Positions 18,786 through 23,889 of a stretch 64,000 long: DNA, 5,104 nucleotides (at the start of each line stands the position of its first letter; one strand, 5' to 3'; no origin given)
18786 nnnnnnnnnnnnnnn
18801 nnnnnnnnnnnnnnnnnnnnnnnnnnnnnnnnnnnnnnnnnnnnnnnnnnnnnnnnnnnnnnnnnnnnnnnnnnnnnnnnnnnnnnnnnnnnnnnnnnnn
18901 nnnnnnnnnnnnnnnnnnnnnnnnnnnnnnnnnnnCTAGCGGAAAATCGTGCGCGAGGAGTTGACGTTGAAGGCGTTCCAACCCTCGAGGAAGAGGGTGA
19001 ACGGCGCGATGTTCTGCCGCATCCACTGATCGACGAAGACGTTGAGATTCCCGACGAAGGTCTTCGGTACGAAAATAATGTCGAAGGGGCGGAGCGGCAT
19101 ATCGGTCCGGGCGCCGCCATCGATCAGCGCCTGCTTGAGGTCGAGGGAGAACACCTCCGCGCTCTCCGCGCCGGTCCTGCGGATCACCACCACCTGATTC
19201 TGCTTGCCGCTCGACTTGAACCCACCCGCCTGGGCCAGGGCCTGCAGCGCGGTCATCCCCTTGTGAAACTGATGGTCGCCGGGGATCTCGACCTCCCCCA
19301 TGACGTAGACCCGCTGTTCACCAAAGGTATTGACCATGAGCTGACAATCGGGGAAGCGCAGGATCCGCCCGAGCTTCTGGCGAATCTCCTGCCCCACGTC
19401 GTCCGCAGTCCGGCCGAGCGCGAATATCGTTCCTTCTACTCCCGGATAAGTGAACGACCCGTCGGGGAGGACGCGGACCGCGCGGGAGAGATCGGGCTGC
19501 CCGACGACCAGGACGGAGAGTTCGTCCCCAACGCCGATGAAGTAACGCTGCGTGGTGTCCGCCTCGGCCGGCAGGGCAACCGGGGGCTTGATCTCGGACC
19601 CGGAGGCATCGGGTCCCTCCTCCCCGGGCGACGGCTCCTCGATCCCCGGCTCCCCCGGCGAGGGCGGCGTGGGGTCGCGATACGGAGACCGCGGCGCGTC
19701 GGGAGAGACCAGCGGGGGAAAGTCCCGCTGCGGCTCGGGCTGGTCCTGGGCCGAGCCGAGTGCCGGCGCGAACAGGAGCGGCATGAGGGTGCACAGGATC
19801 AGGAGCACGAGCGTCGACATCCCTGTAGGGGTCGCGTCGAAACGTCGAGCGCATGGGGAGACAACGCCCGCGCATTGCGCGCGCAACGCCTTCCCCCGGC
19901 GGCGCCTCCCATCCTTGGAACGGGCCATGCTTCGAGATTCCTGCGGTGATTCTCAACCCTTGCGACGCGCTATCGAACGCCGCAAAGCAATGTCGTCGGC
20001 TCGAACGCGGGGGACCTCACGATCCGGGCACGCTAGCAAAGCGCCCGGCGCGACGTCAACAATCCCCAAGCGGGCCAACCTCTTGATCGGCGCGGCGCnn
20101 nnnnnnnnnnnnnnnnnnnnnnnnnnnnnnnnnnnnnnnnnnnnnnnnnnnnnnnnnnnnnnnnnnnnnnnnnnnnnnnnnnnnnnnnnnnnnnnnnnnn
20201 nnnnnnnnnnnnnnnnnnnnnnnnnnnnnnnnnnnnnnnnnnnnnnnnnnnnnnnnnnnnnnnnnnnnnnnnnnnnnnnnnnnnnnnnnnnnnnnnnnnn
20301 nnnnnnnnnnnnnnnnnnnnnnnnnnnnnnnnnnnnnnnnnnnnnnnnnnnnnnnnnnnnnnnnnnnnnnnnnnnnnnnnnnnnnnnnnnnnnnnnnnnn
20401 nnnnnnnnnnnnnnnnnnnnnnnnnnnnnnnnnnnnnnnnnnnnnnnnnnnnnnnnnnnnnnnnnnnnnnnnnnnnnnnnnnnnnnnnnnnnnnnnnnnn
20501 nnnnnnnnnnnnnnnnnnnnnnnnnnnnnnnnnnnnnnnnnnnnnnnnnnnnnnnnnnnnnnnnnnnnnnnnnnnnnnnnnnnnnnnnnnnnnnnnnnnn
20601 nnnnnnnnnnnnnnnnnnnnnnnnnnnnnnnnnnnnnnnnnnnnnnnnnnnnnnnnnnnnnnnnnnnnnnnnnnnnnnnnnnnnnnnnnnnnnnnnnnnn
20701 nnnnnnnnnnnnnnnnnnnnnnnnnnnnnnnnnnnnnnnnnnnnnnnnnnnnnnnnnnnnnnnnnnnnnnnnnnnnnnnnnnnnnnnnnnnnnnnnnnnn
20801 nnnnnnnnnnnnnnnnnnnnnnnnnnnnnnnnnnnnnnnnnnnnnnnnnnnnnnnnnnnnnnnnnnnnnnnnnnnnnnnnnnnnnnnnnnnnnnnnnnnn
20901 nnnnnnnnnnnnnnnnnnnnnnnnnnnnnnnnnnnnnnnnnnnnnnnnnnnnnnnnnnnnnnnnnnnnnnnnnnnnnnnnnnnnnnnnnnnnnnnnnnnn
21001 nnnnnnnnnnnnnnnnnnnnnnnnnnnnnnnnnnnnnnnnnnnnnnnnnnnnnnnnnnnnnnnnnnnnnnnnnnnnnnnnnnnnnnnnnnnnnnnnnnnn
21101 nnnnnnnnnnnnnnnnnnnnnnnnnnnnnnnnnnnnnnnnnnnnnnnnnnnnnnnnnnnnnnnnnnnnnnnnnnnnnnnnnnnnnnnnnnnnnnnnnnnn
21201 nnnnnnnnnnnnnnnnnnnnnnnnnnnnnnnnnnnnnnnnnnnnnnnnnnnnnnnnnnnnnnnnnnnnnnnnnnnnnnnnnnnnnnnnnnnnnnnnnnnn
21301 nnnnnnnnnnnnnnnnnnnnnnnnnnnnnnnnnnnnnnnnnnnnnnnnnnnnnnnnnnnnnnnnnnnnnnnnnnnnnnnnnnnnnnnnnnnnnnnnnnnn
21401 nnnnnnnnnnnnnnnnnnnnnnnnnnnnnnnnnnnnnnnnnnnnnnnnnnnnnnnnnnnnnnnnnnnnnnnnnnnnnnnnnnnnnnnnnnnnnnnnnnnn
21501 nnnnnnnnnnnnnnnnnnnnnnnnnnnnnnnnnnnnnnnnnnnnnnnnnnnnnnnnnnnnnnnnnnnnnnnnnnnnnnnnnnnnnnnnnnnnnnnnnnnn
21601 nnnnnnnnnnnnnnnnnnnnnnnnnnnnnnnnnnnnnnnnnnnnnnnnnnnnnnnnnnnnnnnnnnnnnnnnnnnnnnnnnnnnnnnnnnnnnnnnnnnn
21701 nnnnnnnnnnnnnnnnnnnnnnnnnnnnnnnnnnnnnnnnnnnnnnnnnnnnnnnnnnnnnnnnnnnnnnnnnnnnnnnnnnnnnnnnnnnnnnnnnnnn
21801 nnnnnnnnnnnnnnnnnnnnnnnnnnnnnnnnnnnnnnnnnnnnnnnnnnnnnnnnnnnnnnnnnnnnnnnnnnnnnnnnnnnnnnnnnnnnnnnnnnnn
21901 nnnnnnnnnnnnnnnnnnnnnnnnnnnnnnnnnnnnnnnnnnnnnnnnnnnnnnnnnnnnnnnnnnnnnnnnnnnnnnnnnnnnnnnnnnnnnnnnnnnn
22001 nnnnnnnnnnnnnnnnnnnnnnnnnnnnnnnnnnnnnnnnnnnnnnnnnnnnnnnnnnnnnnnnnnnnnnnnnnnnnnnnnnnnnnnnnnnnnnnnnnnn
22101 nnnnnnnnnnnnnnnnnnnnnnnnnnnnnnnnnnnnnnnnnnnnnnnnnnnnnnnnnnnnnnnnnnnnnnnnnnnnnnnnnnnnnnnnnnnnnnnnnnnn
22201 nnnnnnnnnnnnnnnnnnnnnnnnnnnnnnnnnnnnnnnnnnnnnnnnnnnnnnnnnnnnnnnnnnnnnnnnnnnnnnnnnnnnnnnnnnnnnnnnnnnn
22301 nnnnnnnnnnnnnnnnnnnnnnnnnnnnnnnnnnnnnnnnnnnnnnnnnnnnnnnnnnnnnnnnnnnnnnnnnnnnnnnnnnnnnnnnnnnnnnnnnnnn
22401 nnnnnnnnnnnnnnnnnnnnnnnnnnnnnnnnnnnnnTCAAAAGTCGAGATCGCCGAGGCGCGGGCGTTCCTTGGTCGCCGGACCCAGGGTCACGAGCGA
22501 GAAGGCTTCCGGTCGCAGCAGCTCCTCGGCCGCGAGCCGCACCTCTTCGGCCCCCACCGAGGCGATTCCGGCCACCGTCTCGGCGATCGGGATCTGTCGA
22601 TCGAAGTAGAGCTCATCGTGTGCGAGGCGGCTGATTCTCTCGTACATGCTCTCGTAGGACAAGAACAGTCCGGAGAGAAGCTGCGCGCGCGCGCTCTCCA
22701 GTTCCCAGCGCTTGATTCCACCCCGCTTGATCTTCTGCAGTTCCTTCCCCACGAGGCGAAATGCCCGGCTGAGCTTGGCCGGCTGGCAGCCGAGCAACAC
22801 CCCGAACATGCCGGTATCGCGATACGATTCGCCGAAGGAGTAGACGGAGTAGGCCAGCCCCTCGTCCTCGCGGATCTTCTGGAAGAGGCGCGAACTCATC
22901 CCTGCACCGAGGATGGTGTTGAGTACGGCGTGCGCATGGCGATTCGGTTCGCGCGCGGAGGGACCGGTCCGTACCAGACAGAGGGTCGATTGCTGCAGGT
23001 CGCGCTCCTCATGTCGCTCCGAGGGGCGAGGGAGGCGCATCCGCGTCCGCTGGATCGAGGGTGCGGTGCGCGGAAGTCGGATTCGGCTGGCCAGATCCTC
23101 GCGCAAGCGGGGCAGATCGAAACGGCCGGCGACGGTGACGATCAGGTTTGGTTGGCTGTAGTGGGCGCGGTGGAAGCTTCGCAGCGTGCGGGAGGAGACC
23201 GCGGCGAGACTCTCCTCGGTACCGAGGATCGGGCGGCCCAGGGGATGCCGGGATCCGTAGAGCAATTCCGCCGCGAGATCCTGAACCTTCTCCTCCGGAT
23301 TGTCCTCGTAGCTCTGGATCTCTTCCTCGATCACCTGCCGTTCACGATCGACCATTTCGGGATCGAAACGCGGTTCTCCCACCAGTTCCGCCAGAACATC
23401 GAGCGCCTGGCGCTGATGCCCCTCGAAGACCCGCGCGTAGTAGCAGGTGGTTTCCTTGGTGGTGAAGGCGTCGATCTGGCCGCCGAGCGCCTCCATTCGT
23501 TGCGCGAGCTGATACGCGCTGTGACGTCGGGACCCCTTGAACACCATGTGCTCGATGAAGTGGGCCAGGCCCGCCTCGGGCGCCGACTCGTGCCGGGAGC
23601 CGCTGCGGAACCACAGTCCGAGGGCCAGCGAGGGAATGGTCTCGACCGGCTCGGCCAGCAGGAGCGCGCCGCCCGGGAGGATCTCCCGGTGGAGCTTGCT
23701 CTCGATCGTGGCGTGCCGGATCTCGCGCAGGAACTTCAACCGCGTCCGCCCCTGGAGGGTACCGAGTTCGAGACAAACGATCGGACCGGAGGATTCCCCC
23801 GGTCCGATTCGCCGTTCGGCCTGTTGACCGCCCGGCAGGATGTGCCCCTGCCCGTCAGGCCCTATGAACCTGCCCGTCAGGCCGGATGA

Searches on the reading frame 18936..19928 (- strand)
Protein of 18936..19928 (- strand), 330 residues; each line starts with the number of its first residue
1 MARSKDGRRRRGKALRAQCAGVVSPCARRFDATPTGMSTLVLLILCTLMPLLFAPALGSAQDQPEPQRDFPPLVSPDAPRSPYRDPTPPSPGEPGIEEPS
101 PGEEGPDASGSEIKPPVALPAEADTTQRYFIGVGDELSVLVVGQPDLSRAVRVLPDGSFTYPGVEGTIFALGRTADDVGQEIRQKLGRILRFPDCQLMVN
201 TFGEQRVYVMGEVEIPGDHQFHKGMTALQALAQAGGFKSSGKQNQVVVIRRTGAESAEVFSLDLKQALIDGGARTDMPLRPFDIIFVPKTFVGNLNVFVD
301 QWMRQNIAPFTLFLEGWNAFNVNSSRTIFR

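Call 3: search_protein_families(library=pfam, proteins=[window:18936-19928:-], max_evalue=0.01)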
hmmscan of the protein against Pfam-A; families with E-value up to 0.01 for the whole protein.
window:18936-19928:- (330 aa): 3 families
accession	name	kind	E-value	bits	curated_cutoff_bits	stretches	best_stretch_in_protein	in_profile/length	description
PF02563.21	Poly_export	-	1.3e-13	51.3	28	1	125-198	3-75/77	Polysaccharide biosynthesis/export protein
PF22461.2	SLBB_2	-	2.5e-12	47.2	27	1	205-287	1-79/79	SLBB domain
PF10531.15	SLBB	-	1.6e-07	31.5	27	1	206-253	1-48/55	SLBB domain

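Call 4: search_protein_families(library=ncbifam, proteins=[window:18936-19928:-], max_evalue=0.01)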
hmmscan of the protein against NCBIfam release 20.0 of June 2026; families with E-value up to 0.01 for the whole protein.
window:18936-19928:- (330 aa): 4 families
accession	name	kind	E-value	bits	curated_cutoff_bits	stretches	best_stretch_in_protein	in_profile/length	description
TIGR03027.2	pepcterm_export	equivalog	2.9e-32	111.7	180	1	128-291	2-168/169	XrtA/PEP-CTERM system exopolysaccharide export protein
NF041843.1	EpsY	equivalog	1.9e-17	63.2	320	1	123-287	47-210/211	exopolysaccharide export protein EpsY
TIGR03028.1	EpsE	equivalog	5.3e-17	61.9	262.65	1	129-290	2-162/239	polysaccharide export protein EpsE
NF011658.0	PRK15078.1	subfamily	3.3e-15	55.7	333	1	128-299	84-259/380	polysaccharide export protein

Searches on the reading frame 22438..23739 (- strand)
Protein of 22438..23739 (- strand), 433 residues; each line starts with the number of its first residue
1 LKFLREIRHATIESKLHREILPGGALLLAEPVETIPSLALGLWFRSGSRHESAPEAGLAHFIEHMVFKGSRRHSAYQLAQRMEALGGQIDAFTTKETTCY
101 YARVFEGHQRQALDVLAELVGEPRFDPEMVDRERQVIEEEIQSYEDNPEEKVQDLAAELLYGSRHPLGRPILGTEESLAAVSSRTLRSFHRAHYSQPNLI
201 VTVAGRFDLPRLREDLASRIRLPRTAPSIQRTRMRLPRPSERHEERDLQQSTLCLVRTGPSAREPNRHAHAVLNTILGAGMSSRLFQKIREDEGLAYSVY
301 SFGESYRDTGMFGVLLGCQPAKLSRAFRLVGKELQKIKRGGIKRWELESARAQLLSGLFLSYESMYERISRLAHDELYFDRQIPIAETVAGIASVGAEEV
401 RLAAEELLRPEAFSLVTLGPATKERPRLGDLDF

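Call 51: search_protein_families(library=pfam, proteins=[window:22438-23739:-], max_evalue=0.001)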
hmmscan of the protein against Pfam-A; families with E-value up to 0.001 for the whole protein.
window:22438-23739:- (433 aa): 2 families
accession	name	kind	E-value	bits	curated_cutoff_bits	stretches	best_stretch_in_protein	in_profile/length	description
PF00675.25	Peptidase_M16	-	1.6e-35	122.6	22.3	1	36-174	11-148/149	Insulinase (Peptidase family M16)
PF05193.26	Peptidase_M16_C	-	4.1e-34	118.5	23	1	183-354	4-181/181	Peptidase M16 inactive domain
